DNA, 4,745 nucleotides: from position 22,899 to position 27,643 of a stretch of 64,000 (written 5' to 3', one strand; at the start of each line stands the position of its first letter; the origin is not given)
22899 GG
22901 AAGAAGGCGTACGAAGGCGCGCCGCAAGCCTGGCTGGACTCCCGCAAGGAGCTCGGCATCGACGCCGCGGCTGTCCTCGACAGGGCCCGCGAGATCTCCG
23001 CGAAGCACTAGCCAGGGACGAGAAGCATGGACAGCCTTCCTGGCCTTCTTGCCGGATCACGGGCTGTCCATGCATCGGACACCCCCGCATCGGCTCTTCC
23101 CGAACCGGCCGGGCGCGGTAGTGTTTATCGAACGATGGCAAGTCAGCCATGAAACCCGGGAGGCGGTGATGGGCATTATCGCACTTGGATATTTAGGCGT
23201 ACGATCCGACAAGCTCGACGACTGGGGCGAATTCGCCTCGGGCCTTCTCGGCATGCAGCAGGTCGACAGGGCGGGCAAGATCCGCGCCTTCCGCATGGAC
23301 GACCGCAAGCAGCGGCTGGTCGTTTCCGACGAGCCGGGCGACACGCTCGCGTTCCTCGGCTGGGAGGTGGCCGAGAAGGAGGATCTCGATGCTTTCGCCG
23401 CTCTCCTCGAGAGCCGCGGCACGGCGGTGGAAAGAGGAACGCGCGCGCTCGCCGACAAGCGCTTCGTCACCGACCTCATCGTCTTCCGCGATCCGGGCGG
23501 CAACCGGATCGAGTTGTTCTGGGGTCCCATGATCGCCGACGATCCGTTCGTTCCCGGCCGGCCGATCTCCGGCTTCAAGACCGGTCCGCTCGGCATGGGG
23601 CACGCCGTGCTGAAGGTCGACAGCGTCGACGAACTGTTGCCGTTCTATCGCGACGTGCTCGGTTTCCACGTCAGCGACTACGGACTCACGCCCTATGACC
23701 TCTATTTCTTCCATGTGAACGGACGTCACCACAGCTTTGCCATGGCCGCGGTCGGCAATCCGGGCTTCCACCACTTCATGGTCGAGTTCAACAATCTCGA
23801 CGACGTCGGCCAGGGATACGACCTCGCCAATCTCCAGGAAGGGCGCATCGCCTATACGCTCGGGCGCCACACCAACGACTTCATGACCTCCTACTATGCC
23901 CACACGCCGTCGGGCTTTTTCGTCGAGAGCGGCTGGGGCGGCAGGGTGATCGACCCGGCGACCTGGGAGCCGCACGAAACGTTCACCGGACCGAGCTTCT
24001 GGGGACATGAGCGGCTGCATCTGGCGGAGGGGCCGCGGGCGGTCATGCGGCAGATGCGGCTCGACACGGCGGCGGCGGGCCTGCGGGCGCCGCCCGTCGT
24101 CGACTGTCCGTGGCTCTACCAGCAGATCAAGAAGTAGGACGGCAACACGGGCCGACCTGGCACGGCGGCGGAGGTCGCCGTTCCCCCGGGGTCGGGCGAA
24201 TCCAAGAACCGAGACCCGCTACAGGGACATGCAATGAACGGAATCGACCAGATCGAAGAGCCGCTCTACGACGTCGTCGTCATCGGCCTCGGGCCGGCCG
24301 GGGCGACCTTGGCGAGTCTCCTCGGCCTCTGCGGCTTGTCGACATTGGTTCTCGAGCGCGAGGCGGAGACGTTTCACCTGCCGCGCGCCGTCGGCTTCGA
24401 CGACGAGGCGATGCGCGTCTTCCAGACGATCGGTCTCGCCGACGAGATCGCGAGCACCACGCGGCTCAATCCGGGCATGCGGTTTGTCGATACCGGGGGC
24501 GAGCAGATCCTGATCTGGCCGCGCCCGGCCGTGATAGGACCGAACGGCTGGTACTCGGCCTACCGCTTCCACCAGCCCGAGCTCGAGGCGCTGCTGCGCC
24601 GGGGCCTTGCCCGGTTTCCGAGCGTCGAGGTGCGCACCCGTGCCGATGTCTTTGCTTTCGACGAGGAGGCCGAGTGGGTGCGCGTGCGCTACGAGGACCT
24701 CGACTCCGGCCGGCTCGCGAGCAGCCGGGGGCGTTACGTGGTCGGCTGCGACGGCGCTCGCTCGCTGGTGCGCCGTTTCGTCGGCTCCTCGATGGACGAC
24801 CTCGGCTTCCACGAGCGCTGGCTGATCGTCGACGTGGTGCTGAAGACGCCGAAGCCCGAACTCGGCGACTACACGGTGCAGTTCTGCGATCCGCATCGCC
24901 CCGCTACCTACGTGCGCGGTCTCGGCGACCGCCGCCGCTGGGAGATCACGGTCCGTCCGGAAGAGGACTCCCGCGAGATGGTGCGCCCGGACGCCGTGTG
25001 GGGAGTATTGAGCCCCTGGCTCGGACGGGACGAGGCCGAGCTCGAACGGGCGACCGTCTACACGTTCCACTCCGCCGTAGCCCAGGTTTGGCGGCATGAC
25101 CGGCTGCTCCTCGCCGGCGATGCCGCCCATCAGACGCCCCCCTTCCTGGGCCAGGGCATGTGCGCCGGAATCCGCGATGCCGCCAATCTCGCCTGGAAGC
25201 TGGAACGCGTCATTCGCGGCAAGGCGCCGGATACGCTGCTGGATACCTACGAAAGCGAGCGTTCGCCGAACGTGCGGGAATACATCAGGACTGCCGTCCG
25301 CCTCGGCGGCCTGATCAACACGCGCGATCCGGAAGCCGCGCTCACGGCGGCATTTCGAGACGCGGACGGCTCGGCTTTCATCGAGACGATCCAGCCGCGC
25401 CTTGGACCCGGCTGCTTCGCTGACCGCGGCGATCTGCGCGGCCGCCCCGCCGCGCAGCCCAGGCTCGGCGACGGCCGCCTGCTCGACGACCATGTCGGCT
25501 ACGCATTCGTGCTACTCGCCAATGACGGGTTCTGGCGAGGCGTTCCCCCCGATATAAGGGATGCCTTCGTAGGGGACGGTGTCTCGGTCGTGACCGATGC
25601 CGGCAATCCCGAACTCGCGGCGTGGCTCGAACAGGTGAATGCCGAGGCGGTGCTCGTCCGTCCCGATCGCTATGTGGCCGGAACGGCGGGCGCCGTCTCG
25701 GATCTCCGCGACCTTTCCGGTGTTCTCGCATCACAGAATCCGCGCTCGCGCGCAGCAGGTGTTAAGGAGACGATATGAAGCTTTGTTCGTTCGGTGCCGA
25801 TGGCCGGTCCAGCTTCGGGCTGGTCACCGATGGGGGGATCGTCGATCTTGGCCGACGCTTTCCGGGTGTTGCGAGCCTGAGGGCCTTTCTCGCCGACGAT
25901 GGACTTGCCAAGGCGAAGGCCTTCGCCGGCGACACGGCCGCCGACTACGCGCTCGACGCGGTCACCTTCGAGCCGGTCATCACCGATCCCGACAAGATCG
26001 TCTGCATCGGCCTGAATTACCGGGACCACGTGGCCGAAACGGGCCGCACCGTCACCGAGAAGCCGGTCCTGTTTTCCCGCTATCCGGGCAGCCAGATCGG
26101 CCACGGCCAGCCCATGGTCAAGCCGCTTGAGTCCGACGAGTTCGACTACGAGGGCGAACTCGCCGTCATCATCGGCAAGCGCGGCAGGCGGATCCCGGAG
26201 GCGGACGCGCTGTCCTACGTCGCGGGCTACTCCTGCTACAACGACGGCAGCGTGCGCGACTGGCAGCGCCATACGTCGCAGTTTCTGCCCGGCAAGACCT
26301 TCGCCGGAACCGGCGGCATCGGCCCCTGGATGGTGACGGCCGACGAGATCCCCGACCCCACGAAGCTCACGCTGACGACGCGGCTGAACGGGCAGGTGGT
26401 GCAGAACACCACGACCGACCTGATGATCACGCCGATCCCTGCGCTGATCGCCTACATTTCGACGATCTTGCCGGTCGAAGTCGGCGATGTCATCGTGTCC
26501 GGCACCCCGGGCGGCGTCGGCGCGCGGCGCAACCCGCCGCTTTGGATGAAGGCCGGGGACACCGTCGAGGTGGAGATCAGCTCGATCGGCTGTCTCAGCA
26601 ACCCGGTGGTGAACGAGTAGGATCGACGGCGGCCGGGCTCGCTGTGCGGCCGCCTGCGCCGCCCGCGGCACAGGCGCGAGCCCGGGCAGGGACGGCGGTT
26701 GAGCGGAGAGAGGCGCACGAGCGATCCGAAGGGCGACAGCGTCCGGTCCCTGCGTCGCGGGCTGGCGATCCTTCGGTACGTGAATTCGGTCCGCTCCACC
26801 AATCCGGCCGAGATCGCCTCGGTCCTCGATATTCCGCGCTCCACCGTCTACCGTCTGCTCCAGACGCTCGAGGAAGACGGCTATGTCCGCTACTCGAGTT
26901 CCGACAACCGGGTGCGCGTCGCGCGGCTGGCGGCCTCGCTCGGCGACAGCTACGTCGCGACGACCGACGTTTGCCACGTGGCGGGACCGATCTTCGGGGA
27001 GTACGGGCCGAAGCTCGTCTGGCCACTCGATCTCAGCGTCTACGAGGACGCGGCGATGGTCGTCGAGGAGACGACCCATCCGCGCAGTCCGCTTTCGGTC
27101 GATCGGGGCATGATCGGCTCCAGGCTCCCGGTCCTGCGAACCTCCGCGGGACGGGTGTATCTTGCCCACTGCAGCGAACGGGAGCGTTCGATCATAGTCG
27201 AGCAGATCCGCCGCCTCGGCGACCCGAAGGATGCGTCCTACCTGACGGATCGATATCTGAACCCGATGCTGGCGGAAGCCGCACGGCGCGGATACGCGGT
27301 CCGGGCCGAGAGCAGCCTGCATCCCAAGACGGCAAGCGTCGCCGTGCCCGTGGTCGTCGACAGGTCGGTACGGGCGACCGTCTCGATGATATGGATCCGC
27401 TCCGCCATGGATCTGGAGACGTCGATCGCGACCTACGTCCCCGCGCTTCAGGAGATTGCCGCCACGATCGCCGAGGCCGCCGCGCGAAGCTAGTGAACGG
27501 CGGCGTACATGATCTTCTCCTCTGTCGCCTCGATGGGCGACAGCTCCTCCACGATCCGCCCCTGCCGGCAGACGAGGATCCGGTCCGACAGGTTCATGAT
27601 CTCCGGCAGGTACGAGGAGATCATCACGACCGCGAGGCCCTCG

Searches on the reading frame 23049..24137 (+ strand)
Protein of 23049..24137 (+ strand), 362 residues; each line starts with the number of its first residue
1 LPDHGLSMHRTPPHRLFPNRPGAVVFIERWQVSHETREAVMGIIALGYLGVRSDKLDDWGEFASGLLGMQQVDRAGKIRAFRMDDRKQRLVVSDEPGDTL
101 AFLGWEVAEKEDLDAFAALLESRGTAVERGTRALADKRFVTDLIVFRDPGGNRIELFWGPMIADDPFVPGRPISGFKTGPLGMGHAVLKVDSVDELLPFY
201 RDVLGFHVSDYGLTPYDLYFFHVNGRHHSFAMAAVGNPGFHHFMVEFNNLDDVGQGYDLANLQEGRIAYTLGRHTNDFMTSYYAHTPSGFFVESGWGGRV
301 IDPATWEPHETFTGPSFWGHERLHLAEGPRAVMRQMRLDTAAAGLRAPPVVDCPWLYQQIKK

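Call 49: search_protein_families(library=pfam, proteins=[window:23049-24137:+], max_evalue=0.00001)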
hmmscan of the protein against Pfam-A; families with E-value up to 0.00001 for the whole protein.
window:23049-24137:+ (362 aa): 2 families
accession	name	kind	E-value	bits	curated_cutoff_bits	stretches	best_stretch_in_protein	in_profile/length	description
PF00903.31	Glyoxalase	-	9.7e-23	81.3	20.6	2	183-293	2-120/121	Glyoxalase/Bleomycin resistance protein/Dioxygenase superfamily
PF22632.2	BphC_D1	-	1.3e-11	44.5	27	1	46-93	1-49/51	Dihydroxybiphenyl dioxygenase BphC D1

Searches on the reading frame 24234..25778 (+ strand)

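Call 49: search_protein_families(library=pfam, proteins=[window:24234-25778:+], max_evalue=0.00001)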
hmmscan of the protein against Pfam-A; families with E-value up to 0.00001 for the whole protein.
window:24234-25778:+ (514 aa): 1 family
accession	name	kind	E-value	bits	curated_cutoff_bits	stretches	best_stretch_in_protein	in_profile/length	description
PF01494.25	FAD_binding_3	-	7.5e-65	219.9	22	1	12-352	2-347/349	FAD binding domain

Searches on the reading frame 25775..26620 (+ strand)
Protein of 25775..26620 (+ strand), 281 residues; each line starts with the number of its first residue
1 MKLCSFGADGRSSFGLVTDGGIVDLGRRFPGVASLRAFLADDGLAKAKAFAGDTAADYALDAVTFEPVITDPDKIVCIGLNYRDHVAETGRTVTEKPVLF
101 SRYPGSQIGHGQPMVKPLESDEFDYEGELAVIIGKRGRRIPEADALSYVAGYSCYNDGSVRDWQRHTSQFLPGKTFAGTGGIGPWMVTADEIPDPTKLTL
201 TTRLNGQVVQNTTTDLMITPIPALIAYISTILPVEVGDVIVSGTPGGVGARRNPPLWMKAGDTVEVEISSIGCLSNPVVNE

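Call 49: search_protein_families(library=pfam, proteins=[window:25775-26620:+], max_evalue=0.00001)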
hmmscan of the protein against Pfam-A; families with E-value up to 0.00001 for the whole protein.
window:25775-26620:+ (281 aa): 1 family
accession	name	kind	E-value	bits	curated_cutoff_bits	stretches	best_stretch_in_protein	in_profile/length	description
PF01557.24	FAA_hydrolase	-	2.1e-65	220.8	23.9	1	74-279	1-214/214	Fumarylacetoacetate (FAA) hydrolase C-terminal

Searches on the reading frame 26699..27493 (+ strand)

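Call 49: search_protein_families(library=pfam, proteins=[window:26699-27493:+], max_evalue=0.00001)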
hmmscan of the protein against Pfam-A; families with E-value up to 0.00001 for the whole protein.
window:26699-27493:+ (264 aa): 6 families
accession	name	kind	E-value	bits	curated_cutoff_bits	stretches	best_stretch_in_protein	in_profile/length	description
PF09339.16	HTH_IclR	-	1.3e-14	54.2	22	1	17-65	1-50/52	IclR helix-turn-helix domain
PF01614.24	IclR_C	-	7.7e-10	39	24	1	85-257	3-172/174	Bacterial transcriptional regulator IclR C-terminal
PF13384.12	HTH_23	-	2.1e-07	31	24.6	0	15-61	2-45/50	Homeodomain-like domain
PF01978.25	TrmB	-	4.9e-07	29.9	25.6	1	34-68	23-57/68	Sugar-specific transcriptional regulator TrmB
PF12802.13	MarR_2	-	2.7e-06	27.9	27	0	24-68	10-55/61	MarR family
PF25213.1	HVO_A0261_N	-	8.8e-06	26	35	0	22-67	14-58/86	HVO_A0261 N-terminal domain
